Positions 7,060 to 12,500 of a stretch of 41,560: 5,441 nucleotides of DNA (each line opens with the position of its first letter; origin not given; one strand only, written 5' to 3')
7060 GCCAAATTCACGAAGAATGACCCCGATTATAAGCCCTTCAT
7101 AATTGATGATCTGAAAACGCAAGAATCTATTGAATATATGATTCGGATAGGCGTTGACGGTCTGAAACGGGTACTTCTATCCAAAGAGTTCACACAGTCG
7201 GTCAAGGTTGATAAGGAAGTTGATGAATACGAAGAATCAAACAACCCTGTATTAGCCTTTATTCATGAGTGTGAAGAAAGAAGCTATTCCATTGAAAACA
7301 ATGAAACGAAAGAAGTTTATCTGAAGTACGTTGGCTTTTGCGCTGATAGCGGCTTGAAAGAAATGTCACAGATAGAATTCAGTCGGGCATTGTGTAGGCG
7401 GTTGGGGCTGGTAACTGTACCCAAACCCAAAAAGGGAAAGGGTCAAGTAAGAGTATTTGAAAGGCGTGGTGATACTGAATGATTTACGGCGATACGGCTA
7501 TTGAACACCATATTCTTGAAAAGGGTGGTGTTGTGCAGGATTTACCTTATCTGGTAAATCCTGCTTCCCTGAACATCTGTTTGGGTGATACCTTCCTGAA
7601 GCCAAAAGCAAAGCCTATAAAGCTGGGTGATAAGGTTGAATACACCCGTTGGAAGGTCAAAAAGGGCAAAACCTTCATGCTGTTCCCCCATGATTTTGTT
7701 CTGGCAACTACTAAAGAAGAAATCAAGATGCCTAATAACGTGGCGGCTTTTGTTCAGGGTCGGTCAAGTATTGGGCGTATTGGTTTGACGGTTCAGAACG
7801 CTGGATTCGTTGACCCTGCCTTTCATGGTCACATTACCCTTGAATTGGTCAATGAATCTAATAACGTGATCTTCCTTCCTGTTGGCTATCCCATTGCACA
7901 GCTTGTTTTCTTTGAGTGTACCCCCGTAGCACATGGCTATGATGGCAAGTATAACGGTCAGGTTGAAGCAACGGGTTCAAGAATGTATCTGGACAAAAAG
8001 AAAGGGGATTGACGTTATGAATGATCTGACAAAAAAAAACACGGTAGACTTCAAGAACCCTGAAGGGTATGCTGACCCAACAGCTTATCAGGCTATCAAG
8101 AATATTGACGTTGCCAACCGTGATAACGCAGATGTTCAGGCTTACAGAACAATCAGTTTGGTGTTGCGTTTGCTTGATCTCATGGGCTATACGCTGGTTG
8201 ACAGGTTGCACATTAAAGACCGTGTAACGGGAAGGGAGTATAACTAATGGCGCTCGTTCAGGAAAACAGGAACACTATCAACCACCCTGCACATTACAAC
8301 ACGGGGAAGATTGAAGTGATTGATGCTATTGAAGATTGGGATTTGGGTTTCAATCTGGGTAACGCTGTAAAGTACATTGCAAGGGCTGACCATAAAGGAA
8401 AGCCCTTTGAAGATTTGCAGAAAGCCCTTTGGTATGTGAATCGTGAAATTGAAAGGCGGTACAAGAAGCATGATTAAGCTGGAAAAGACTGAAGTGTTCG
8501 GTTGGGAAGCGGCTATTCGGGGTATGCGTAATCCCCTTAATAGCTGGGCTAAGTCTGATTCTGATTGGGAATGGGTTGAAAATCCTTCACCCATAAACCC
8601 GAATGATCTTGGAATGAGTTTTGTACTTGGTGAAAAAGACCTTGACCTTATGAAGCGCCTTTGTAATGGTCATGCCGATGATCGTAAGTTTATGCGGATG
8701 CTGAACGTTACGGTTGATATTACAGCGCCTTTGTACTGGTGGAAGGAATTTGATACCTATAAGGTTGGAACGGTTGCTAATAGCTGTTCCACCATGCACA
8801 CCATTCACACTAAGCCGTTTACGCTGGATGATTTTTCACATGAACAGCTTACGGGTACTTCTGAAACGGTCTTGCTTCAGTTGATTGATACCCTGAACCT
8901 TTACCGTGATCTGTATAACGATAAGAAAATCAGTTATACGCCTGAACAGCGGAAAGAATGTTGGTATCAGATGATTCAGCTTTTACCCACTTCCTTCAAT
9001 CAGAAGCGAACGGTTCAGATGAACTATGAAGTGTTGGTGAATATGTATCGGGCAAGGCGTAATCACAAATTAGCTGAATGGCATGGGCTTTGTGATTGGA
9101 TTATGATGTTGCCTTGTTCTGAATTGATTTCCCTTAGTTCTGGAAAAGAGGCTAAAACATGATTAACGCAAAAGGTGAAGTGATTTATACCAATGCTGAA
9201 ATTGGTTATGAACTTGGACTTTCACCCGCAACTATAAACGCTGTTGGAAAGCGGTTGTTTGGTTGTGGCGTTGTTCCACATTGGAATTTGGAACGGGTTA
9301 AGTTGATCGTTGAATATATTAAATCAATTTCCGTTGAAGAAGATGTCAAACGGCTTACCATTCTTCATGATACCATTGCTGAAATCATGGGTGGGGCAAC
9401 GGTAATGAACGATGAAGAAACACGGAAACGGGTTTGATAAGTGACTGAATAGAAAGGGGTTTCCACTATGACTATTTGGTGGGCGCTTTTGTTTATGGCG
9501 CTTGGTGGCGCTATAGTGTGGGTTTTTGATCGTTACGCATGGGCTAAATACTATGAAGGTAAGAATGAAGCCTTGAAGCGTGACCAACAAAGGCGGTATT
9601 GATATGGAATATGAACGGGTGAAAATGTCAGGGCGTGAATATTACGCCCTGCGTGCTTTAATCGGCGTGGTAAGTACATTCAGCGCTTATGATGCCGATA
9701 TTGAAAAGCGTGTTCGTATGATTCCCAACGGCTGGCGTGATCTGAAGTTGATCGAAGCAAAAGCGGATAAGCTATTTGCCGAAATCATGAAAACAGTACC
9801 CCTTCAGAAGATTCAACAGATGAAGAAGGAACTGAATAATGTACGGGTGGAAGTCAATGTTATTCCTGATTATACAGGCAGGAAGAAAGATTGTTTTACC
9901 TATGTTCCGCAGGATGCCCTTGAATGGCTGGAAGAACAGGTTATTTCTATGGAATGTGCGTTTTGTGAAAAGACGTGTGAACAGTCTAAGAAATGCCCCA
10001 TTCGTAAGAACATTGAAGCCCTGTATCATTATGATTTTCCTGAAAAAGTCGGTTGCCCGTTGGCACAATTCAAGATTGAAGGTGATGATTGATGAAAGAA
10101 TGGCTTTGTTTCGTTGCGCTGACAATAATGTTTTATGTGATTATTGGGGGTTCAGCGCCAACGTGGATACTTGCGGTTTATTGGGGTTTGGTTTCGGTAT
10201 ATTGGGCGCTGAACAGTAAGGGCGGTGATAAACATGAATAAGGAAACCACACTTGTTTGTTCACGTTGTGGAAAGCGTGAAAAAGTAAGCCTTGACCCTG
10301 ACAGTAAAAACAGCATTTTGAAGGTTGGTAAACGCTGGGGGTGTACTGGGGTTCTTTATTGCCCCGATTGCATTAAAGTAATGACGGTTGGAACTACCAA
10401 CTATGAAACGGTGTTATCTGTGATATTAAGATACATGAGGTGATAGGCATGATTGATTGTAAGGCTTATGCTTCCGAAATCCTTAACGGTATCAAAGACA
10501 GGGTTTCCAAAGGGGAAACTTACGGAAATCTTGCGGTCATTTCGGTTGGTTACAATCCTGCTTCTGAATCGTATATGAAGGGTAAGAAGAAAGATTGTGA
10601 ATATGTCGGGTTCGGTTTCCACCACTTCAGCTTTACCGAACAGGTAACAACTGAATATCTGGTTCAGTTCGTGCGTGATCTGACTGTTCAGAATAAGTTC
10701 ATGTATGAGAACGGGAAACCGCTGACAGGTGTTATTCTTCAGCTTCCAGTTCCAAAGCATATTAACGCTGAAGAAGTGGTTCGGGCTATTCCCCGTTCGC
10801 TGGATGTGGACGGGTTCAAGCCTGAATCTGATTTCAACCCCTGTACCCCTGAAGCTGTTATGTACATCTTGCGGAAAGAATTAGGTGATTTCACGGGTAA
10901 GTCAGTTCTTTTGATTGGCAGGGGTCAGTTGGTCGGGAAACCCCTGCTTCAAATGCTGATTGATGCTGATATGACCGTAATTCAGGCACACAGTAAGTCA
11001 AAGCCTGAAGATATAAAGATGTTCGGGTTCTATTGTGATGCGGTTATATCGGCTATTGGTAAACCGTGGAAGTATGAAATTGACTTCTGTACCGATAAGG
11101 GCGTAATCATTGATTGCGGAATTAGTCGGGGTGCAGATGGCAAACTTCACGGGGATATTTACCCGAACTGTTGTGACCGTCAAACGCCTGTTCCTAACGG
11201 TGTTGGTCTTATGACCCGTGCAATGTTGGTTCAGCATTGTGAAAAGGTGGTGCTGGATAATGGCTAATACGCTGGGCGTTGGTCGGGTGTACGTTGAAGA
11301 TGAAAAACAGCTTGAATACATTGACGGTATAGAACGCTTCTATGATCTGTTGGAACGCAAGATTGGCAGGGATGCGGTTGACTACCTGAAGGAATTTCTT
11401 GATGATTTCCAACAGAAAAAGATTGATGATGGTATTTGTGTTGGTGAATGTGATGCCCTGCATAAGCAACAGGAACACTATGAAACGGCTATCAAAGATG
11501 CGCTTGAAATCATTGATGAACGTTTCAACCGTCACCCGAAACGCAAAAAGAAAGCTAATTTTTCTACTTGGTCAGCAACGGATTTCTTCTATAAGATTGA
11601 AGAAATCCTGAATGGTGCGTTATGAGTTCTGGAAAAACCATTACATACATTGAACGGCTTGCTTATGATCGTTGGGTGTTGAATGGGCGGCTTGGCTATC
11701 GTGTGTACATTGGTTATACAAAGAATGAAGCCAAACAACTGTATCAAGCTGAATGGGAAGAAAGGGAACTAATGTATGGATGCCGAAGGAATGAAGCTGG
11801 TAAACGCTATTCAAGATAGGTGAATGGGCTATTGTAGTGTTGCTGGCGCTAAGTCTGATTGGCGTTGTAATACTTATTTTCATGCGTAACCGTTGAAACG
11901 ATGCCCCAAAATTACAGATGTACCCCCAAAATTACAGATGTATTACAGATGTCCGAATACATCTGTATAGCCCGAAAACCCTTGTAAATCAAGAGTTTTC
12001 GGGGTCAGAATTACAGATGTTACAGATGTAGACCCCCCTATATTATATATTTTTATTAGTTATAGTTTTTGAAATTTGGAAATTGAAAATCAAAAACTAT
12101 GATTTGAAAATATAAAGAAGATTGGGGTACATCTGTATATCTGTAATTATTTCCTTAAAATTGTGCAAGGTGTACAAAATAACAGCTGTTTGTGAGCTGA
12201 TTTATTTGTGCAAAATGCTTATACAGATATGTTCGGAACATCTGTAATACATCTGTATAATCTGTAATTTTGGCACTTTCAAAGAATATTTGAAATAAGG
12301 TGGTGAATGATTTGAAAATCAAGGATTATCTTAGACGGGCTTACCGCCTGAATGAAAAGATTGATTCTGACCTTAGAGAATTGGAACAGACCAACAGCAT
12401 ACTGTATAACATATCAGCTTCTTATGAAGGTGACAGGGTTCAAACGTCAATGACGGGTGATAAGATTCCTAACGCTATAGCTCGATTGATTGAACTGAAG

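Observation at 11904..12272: Module A: dyad-symmetric array of 12 TACAGAT motifs around an AT-rich palindromic core, at the early/late boundary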

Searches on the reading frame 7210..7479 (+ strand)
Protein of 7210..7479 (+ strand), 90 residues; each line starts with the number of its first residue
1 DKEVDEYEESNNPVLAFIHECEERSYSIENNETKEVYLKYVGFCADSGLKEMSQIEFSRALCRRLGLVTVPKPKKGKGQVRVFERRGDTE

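Call 61: search_solved_structures(query=A1, max_evalue=10, show_alignments=2)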
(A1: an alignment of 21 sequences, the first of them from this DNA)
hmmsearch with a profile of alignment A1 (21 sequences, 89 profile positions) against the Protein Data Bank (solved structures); distinct sequences matched with E-value up to 10: 5.
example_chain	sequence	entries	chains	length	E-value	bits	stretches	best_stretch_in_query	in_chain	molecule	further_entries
7ola_A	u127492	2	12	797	1.6e-06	31.4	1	4-69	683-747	DNA primase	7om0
8zjr_M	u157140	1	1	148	0.018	18.4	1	35-80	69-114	DNA-binding protein RFX5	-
2qby_B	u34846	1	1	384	0.69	13.3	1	20-70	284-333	Cell division control protein 6 homolog 3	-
1mab_G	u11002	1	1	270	0.81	13.1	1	6-50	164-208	PROTEIN (F1-ATPASE GAMMA CHAIN)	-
2f43_G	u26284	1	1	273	0.84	13.1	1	6-50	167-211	ATP synthase gamma chain, mitochondrial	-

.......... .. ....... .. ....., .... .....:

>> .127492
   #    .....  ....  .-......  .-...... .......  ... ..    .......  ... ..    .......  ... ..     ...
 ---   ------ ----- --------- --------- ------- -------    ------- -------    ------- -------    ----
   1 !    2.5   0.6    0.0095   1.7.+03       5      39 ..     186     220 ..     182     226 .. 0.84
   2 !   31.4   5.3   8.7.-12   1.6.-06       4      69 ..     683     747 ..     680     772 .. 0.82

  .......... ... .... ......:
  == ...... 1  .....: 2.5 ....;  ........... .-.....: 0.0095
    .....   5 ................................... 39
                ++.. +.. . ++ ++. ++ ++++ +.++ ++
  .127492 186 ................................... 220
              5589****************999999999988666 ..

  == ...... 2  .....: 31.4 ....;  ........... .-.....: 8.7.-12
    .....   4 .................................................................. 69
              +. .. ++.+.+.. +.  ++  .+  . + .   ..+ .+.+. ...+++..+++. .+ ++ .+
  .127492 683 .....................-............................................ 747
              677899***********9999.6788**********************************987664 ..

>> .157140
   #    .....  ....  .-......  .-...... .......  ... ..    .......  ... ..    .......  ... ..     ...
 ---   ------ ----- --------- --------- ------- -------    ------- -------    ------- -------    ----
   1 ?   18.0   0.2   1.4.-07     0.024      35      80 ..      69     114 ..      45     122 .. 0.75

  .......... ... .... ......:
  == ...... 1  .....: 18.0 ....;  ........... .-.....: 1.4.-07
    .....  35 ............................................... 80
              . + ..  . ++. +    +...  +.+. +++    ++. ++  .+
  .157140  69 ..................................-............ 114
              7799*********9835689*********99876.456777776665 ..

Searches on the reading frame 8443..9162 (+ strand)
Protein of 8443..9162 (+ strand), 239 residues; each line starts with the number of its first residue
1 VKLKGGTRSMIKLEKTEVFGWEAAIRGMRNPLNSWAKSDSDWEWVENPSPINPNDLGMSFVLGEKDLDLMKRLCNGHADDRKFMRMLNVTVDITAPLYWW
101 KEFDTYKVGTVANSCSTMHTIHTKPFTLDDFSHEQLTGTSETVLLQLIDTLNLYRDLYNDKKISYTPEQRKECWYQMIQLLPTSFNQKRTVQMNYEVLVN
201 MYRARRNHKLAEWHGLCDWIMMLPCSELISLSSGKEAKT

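Call 7: search_protein_families(library=pfam, proteins=[window:8443-9162:+], max_evalue=0.01)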
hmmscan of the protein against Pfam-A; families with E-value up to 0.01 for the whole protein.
window:8443-9162:+ (239 aa): 0 families

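Call 21: search_protein_families(library=pfam, proteins=[window:8443-9162:+], max_evalue=0.01)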
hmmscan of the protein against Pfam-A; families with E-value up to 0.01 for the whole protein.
window:8443-9162:+ (239 aa): 0 families

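Call 49: search_protein_families(library=phrogs, proteins=[window:8443-9162:+], max_evalue=0.001)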
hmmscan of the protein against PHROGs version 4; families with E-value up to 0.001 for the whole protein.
window:8443-9162:+ (239 aa): 1 family
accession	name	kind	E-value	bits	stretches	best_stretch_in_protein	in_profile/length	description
phrog_6721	-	unknown function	2e-70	237.8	1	8-231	5-216/218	-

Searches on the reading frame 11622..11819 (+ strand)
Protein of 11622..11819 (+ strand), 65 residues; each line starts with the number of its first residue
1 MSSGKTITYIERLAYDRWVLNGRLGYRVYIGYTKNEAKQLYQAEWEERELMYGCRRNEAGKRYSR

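Call 6: search_protein_families(library=pfam, proteins=[window:11622-11819:+], max_evalue=0.01)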
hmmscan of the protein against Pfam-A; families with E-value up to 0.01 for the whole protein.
window:11622-11819:+ (65 aa): 1 family
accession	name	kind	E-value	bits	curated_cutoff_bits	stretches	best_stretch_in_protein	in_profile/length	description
PF04319.19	NifZ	-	0.0066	16.6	27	1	17-58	30-70/73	NifZ domain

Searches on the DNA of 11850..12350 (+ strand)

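Call 5: search_dna_similar(query=window:11850-12350:+, collection=phages, mode=distant, max_rows=30)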
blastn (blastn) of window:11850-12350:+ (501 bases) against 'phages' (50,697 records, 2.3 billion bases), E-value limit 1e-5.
No match.
